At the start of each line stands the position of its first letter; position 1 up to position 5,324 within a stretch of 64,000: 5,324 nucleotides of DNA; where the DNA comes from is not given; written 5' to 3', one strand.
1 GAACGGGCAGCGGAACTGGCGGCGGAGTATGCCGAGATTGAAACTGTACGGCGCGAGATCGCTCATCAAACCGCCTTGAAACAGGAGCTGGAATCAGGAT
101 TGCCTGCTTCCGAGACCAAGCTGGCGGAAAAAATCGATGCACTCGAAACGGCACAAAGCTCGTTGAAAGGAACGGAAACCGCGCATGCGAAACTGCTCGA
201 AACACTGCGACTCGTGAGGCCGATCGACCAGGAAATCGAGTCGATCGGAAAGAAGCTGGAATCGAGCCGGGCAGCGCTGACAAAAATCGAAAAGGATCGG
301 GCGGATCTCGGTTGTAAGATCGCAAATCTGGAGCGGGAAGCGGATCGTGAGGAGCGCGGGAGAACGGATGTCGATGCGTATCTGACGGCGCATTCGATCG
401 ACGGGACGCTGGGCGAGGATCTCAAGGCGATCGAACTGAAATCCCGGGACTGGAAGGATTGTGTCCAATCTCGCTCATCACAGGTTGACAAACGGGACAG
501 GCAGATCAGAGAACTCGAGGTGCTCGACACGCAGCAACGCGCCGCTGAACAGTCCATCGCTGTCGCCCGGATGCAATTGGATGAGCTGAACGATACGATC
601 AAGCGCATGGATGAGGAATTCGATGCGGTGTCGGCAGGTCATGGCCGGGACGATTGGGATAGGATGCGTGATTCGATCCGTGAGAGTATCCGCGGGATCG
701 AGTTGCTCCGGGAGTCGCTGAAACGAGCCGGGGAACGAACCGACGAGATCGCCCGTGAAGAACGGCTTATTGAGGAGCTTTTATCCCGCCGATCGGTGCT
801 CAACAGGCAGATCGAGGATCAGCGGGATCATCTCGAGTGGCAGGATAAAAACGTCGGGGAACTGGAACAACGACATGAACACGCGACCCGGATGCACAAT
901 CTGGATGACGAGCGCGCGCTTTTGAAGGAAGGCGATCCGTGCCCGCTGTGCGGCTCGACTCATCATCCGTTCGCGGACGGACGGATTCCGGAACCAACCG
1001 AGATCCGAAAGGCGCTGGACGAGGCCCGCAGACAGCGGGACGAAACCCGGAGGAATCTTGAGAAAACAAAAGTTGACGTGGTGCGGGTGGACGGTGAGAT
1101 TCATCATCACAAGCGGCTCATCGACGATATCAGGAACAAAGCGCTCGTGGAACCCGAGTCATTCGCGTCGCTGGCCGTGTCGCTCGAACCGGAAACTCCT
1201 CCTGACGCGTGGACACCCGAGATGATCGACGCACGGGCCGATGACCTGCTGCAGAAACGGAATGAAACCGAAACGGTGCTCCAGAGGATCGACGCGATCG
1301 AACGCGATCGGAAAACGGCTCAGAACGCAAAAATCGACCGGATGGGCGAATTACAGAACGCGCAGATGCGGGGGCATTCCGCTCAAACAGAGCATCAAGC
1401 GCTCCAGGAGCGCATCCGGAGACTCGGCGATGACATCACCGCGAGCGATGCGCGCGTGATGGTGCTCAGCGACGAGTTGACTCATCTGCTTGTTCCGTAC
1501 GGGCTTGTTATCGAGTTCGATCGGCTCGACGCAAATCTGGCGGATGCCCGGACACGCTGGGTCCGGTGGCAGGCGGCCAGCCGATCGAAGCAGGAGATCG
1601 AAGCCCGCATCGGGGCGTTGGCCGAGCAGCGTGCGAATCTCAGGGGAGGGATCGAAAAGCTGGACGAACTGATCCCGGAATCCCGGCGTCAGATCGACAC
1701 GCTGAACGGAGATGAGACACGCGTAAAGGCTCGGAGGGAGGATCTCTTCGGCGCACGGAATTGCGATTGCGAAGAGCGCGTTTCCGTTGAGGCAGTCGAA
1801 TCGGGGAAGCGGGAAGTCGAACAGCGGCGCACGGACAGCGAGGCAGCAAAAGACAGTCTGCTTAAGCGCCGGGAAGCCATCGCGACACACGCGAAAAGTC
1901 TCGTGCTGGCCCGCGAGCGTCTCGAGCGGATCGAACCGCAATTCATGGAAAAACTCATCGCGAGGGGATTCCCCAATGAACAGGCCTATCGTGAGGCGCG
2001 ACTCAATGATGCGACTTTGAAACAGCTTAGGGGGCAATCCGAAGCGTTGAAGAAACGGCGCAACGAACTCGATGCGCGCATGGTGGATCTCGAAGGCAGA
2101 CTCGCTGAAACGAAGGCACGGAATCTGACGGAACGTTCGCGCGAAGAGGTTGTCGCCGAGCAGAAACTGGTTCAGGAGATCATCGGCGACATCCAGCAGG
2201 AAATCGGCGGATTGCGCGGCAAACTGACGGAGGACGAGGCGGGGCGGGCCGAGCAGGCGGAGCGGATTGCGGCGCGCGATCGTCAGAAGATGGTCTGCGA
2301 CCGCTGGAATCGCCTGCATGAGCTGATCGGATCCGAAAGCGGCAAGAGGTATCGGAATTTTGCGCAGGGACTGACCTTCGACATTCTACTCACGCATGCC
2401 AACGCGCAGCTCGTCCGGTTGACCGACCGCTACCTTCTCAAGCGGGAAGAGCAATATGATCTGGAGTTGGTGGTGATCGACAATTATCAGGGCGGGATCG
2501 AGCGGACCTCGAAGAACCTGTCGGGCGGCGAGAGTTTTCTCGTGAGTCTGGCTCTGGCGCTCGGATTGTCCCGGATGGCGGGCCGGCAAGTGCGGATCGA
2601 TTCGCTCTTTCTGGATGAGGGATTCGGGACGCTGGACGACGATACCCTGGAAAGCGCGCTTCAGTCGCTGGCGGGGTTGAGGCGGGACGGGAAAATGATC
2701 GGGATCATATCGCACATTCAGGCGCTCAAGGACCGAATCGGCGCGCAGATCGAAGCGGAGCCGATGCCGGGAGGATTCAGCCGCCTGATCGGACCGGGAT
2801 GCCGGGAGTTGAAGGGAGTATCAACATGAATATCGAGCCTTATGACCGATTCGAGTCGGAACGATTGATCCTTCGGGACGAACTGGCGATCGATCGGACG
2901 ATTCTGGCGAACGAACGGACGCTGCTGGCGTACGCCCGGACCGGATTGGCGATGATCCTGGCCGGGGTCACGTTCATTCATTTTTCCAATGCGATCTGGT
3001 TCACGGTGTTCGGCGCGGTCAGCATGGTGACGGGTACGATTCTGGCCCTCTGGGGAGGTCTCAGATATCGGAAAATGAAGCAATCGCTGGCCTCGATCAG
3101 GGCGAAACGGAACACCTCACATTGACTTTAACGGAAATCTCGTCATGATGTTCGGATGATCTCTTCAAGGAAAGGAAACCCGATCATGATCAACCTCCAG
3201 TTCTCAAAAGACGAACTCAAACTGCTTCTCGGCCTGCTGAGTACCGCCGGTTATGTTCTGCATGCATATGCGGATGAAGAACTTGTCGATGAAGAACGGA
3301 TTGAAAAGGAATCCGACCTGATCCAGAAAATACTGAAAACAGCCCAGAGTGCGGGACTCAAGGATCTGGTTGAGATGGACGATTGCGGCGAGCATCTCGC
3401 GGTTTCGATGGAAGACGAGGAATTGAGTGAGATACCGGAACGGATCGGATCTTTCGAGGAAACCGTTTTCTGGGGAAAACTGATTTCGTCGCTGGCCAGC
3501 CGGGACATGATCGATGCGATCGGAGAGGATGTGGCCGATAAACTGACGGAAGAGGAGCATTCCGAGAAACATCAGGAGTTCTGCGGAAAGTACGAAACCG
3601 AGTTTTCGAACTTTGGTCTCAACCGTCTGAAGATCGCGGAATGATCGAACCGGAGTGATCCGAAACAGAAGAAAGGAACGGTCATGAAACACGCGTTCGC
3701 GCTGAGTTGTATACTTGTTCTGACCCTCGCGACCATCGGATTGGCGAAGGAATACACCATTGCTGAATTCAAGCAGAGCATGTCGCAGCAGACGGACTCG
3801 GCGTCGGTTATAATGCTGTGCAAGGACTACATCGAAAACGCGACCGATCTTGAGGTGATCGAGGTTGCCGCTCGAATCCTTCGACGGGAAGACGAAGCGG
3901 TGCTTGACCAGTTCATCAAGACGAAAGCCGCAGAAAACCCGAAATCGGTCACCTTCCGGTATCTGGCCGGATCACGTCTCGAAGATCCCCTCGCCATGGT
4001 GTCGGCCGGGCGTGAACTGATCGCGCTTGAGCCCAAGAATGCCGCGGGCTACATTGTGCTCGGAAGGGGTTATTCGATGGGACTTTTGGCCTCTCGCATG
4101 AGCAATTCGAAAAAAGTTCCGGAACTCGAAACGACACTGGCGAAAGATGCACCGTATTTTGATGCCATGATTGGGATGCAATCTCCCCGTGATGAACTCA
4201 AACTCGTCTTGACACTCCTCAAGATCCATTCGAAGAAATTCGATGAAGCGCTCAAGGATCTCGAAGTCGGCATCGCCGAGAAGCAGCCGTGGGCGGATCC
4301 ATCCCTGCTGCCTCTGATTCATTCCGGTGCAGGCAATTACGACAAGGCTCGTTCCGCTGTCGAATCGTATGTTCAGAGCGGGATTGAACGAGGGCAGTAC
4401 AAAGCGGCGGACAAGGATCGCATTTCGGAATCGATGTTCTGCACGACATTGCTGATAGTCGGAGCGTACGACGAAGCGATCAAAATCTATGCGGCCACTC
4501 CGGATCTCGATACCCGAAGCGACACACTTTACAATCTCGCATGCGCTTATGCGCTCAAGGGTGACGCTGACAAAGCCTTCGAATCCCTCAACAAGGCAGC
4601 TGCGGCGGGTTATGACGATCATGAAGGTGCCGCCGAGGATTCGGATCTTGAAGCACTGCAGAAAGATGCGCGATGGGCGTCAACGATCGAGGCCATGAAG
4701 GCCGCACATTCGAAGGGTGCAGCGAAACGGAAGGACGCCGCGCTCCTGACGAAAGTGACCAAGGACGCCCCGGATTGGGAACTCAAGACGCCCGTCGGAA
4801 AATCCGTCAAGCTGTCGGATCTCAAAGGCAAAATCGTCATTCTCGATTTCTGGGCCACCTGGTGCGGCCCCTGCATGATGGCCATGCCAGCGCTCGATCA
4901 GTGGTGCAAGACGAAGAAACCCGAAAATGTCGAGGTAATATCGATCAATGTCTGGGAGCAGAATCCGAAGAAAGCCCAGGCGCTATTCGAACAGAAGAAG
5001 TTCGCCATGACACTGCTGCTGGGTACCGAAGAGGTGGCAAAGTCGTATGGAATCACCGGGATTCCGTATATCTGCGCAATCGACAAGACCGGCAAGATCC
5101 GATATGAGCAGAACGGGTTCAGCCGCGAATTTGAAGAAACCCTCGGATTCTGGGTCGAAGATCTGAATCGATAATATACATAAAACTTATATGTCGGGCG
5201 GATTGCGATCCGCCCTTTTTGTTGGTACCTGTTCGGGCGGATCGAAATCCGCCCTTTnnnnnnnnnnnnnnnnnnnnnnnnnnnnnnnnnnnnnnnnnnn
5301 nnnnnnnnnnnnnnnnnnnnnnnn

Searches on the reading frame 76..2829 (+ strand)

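Call 94: search_protein_families(library=pfam, proteins=[window:76-2829:+], max_evalue=0.00001)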
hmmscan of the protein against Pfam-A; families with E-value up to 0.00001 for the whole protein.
window:76-2829:+ (917 aa): 1 family
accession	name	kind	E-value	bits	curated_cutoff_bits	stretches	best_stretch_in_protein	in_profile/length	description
PF13558.12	SbcC_Walker_B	-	1.9e-11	44.5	27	1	793-865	9-88/90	SbcC/RAD50-like, Walker B motif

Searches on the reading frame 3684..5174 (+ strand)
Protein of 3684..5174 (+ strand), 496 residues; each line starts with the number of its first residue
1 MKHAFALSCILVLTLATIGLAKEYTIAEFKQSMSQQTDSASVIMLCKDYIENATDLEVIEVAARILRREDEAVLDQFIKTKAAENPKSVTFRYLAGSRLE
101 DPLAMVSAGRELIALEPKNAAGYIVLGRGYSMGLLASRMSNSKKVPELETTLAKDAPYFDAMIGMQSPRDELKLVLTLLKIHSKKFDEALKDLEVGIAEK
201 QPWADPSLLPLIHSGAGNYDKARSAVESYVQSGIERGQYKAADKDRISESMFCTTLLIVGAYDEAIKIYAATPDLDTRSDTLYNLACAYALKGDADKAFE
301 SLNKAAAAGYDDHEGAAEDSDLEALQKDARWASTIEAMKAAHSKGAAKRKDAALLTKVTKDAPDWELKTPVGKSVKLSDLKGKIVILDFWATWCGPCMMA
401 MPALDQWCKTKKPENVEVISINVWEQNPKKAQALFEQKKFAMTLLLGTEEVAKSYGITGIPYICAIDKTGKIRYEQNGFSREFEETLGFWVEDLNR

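Call 94: search_protein_families(library=pfam, proteins=[window:3684-5174:+], max_evalue=0.00001)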
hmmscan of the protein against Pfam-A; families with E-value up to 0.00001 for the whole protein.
window:3684-5174:+ (496 aa): 5 families
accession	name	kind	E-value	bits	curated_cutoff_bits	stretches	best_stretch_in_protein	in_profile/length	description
PF00578.27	AhpC-TSA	-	2.9e-22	79.4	26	1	358-474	1-123/124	AhpC/TSA family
PF08534.16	Redoxin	-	1e-18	68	26.6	1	358-481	2-137/148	Redoxin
PF13905.12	Thioredoxin_8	-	1.1e-09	38.9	27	1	382-472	1-94/94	Thioredoxin-like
PF00085.26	Thioredoxin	-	1.3e-09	38.4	23.5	1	382-428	18-63/103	Thioredoxin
PF13098.12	Thioredoxin_2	-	6.2e-08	33.4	27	1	381-480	4-95/104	Thioredoxin-like domain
